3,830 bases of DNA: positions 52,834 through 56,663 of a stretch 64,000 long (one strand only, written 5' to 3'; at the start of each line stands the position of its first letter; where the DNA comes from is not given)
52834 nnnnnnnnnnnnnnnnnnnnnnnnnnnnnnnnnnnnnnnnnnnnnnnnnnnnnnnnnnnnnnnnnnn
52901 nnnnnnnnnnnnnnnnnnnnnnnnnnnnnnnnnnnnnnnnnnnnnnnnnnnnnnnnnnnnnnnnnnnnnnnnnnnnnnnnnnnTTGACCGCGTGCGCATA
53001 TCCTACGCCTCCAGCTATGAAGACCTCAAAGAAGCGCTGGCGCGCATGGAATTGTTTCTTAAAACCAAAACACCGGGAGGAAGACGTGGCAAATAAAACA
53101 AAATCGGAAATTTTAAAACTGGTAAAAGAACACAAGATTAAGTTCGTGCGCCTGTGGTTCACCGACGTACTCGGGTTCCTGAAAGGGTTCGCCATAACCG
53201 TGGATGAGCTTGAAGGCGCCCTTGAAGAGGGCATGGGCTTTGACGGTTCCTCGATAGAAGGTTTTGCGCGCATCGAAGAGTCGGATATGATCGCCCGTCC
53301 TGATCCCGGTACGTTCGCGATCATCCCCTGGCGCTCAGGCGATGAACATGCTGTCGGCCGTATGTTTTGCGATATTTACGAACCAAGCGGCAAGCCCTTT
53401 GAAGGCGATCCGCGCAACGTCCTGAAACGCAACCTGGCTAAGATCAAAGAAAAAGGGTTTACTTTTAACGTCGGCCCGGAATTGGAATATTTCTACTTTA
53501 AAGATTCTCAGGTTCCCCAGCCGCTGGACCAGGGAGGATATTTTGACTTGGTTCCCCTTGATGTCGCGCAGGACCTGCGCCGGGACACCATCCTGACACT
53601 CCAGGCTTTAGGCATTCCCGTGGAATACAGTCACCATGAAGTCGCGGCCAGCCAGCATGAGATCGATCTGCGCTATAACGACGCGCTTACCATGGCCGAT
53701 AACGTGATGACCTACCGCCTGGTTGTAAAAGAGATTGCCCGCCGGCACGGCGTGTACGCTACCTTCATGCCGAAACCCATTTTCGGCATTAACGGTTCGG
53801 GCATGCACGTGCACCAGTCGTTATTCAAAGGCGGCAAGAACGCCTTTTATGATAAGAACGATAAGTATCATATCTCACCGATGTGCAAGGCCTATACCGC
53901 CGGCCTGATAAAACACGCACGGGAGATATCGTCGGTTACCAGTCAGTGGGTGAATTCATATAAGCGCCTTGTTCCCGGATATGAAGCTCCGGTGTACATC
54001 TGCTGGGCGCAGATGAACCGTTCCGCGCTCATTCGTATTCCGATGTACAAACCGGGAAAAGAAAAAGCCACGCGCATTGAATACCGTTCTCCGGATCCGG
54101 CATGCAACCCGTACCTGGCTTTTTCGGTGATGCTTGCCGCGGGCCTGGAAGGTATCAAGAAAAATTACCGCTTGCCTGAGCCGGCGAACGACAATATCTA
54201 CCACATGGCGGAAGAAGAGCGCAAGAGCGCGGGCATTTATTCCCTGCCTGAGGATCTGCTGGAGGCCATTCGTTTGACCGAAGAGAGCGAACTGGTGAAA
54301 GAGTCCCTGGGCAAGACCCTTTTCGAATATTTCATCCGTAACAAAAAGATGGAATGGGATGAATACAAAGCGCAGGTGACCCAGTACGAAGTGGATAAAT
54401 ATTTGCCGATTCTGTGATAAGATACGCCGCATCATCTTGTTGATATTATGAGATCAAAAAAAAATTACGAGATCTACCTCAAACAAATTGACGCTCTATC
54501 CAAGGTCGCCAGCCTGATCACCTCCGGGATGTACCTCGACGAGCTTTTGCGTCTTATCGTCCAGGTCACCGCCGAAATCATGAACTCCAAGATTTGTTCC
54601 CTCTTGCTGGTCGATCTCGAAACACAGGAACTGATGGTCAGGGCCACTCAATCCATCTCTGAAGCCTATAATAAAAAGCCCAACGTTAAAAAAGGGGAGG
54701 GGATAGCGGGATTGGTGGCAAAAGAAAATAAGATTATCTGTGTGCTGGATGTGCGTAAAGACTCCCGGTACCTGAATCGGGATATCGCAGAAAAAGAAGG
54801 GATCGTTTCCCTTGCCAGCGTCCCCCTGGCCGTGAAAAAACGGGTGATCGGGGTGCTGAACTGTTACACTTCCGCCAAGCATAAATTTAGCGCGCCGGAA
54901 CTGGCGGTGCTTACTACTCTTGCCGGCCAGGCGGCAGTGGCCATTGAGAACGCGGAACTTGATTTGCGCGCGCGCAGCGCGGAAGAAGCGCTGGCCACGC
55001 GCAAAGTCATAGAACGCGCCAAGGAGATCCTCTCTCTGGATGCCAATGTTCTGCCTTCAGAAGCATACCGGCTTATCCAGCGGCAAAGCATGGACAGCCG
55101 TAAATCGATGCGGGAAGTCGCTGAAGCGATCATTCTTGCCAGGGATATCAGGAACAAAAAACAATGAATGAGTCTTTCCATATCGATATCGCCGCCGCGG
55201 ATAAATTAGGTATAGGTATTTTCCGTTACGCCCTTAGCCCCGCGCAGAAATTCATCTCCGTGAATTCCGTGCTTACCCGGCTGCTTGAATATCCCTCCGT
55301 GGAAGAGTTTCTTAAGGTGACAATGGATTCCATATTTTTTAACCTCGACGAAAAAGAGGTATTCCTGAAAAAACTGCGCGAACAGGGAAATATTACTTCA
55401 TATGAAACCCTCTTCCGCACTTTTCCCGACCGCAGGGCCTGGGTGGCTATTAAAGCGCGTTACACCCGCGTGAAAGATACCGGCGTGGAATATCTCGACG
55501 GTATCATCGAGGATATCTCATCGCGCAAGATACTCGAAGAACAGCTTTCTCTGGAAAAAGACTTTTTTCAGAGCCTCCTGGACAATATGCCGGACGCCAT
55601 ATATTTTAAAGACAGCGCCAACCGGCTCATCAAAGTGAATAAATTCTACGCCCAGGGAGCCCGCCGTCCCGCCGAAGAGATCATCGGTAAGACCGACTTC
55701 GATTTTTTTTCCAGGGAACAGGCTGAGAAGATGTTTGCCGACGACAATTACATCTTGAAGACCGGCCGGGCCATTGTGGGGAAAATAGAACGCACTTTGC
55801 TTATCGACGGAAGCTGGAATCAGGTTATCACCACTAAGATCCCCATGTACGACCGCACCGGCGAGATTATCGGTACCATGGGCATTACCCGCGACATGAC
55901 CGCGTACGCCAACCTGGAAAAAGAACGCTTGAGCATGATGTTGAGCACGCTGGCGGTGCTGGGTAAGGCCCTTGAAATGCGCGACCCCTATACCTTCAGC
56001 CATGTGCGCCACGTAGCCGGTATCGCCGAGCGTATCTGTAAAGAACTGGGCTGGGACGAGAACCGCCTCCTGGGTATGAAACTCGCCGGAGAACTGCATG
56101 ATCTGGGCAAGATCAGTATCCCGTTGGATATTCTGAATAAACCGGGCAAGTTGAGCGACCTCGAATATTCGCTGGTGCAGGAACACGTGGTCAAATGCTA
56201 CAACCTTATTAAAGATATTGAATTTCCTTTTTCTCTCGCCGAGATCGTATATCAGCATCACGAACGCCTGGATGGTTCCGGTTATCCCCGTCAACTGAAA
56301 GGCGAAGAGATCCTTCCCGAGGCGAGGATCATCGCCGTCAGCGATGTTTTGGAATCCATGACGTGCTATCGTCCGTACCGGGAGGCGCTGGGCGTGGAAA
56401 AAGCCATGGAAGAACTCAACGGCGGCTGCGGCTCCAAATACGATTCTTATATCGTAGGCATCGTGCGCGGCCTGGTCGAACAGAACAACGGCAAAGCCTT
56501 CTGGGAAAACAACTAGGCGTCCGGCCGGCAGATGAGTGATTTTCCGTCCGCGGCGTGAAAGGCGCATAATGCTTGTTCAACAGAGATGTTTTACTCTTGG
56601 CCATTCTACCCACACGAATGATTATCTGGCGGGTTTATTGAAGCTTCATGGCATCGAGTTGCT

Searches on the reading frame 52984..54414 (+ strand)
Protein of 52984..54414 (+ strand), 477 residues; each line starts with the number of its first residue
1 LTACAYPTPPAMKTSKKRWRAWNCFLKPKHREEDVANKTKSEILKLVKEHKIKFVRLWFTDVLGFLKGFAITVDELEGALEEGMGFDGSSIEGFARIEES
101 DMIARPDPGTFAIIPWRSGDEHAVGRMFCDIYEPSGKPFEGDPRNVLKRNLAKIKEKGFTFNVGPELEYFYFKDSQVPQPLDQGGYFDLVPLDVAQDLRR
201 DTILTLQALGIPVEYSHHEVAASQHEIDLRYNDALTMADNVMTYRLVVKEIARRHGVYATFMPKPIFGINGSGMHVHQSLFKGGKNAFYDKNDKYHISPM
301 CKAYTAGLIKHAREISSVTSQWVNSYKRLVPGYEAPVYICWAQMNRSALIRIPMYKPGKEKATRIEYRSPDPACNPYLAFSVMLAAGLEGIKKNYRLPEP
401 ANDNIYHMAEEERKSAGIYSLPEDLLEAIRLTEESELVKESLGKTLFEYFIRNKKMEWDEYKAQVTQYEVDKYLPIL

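Call 39: search_protein_families(library=pfam, proteins=[window:52984-54414:+], max_evalue=0.00001)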
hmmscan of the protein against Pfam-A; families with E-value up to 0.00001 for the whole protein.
window:52984-54414:+ (477 aa): 2 families
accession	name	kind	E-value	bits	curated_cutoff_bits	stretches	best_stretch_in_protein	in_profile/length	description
PF00120.29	Gln-synt_C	-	8.9e-133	443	24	1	141-473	2-344/344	Glutamine synthetase, catalytic domain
PF03951.24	Gln-synt_N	-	6e-31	106.3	33.4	1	51-134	1-82/82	Glutamine synthetase, beta-Grasp domain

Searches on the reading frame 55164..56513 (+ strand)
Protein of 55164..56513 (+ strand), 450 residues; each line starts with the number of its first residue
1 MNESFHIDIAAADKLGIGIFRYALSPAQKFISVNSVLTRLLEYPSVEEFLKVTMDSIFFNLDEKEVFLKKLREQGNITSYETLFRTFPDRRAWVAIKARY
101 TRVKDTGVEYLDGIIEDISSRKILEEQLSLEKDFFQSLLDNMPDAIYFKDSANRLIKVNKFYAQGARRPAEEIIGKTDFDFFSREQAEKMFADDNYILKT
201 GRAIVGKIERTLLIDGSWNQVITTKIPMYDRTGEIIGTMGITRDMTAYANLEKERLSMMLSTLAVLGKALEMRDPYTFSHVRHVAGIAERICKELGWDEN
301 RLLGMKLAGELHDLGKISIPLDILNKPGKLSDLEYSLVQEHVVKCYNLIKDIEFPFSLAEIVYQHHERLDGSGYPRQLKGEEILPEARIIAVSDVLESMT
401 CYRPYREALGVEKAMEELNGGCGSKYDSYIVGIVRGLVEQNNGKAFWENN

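Call 39: search_protein_families(library=pfam, proteins=[window:55164-56513:+], max_evalue=0.00001)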
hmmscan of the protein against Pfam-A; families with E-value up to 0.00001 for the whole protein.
window:55164-56513:+ (450 aa): 6 families
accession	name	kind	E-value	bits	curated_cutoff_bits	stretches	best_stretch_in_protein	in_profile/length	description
PF13487.12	HD_5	-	1.8e-39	135.7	27.2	1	265-428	2-168/170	HD domain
PF01966.28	HD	-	4.1e-18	66.2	22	1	277-399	1-116/116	HD domain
PF08448.16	PAS_4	-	5.5e-17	62.4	23.1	1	139-247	1-107/110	PAS fold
PF13426.13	PAS_9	-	6.1e-10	39.7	27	0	143-247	1-103/103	PAS domain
PF00989.32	PAS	-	3.1e-09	37.3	22.6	0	134-245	2-113/113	PAS fold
PF13188.13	PAS_8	-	2.3e-06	27.7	21.8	0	134-181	2-49/65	PAS domain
